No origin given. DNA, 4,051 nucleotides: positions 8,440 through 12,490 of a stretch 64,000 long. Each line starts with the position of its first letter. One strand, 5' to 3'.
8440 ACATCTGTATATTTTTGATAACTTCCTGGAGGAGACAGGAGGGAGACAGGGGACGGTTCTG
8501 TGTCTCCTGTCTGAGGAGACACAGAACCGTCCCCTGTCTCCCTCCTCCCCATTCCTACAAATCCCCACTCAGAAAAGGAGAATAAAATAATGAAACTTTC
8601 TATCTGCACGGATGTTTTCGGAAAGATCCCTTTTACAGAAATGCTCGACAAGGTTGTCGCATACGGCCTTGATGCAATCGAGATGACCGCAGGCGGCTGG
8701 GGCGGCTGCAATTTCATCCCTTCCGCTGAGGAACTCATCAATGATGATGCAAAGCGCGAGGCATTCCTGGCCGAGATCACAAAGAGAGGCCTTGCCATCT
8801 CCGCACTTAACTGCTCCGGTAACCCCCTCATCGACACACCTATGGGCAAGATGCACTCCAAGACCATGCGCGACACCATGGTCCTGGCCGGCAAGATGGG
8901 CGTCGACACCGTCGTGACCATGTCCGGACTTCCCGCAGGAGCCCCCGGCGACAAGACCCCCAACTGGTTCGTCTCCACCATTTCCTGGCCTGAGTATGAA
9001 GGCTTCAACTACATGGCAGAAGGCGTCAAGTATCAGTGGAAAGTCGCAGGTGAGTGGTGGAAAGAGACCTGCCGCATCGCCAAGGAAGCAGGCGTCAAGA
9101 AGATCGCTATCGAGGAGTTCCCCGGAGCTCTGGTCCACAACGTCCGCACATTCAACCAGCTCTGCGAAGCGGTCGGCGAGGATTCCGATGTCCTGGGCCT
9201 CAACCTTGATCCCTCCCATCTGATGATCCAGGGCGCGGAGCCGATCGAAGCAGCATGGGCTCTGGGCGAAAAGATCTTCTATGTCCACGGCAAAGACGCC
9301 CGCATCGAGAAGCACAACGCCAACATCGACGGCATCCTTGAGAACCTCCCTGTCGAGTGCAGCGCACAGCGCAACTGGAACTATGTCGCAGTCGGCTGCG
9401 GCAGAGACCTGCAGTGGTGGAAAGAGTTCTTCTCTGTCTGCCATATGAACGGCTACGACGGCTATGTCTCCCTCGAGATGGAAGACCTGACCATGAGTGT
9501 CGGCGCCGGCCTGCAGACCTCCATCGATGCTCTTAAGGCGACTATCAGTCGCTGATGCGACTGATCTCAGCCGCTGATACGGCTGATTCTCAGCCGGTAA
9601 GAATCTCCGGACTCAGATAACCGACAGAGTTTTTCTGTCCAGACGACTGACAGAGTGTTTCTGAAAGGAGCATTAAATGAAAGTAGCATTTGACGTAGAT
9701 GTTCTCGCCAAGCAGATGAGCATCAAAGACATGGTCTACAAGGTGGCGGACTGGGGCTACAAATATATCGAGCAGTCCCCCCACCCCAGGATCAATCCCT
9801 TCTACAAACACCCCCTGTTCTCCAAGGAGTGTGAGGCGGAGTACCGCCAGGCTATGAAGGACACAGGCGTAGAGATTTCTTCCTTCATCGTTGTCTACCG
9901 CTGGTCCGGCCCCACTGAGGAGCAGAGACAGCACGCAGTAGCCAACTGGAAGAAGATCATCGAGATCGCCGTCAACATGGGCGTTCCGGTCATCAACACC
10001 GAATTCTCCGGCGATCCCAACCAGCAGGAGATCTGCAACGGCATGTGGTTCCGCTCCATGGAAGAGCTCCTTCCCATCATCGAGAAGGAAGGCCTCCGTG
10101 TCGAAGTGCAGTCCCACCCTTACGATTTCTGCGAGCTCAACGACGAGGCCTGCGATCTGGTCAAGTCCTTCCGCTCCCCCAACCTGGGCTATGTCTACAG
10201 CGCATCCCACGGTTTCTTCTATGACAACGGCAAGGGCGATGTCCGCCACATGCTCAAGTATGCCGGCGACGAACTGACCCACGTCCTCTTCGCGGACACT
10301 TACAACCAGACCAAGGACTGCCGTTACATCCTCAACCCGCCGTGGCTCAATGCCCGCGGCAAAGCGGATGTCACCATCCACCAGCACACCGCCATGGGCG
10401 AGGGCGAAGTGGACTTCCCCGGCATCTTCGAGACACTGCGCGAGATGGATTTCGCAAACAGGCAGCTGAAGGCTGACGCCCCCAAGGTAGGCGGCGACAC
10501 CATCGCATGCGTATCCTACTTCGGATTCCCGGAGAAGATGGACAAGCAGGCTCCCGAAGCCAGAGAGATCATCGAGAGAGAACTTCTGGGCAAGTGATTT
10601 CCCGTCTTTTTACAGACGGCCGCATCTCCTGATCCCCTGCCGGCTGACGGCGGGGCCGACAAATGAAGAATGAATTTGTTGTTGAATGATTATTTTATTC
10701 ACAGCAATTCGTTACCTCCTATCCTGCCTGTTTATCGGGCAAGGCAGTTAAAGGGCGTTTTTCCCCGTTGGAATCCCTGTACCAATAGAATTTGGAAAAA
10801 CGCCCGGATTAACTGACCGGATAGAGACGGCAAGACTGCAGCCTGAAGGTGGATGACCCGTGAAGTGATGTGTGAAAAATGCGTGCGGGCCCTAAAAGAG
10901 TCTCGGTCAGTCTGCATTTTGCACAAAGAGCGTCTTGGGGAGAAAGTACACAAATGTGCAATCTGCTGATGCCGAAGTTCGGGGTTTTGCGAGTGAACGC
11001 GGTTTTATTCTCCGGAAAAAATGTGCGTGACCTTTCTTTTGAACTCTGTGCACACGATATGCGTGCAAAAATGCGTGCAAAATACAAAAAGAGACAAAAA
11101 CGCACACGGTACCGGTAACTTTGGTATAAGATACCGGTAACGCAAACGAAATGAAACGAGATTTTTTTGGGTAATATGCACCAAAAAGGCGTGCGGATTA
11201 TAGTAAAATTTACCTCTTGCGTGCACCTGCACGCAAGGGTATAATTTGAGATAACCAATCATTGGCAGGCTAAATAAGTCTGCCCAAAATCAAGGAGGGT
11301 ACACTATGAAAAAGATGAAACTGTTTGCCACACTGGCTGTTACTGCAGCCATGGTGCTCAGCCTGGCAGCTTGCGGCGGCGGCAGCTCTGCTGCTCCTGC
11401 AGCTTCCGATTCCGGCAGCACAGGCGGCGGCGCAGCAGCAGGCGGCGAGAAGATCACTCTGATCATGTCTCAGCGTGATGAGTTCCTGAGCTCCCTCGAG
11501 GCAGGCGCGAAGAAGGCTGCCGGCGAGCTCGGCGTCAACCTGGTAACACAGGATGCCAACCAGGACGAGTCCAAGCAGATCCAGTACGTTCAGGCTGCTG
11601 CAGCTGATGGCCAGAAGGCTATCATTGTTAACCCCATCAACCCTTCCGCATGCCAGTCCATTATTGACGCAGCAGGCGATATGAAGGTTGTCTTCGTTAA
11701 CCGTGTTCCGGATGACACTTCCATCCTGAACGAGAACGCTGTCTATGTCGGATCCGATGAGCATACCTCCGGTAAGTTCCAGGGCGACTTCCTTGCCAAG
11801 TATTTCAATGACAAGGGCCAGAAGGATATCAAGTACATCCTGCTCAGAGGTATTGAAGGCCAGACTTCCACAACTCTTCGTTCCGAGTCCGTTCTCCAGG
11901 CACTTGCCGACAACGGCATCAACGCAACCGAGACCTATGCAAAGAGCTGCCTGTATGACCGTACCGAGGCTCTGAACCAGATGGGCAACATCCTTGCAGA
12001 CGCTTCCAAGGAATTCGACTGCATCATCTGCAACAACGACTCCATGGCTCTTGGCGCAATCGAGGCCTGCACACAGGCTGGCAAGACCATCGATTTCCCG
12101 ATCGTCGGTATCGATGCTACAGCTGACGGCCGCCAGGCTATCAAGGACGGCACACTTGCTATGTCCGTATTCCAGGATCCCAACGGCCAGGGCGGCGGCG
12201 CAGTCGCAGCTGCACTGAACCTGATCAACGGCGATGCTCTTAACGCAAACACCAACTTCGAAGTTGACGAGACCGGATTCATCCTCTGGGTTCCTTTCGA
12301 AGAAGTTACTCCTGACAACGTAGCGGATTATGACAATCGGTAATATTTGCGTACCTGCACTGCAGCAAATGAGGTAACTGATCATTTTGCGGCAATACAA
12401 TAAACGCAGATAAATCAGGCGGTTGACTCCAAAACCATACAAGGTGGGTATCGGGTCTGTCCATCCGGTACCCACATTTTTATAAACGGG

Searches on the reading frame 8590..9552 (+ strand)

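Call 3: search_protein_families(library=pfam, proteins=[window:8590-9552:+], max_evalue=0.01)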
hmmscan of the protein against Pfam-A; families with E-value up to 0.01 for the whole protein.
window:8590-9552:+ (321 aa): 1 family
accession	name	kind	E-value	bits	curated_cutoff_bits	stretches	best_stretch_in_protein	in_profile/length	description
PF01261.30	AP_endonuc_2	-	3.3e-29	102.8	31.1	1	19-316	1-247/249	Xylose isomerase-like TIM barrel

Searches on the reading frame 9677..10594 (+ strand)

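Call 3: search_protein_families(library=pfam, proteins=[window:9677-10594:+], max_evalue=0.01)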
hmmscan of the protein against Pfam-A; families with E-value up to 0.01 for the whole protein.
window:9677-10594:+ (306 aa): 1 family
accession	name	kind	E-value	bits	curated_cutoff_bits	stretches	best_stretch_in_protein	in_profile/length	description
PF01261.30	AP_endonuc_2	-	3.4e-38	132.2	31.1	1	21-261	2-223/249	Xylose isomerase-like TIM barrel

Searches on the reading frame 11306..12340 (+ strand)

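Call 3: search_protein_families(library=pfam, proteins=[window:11306-12340:+], max_evalue=0.01)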
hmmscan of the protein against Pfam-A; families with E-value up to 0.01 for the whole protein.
window:11306-12340:+ (345 aa): 4 families
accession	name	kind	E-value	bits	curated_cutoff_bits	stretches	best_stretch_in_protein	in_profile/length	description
PF13407.12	Peripla_BP_4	-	1.2e-50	172.9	35.1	1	55-310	7-257/258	Periplasmic binding protein domain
PF00532.27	Peripla_BP_1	-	4.6e-13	49.7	22.2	1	49-260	3-206/281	Periplasmic binding proteins and sugar binding domain of LacI family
PF13377.12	Peripla_BP_3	-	1.1e-11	45.5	26.5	1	165-313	2-151/167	Periplasmic binding protein-like domain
PF13458.12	Peripla_BP_6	-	0.008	16.3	31.7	1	30-119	115-207/343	Periplasmic binding protein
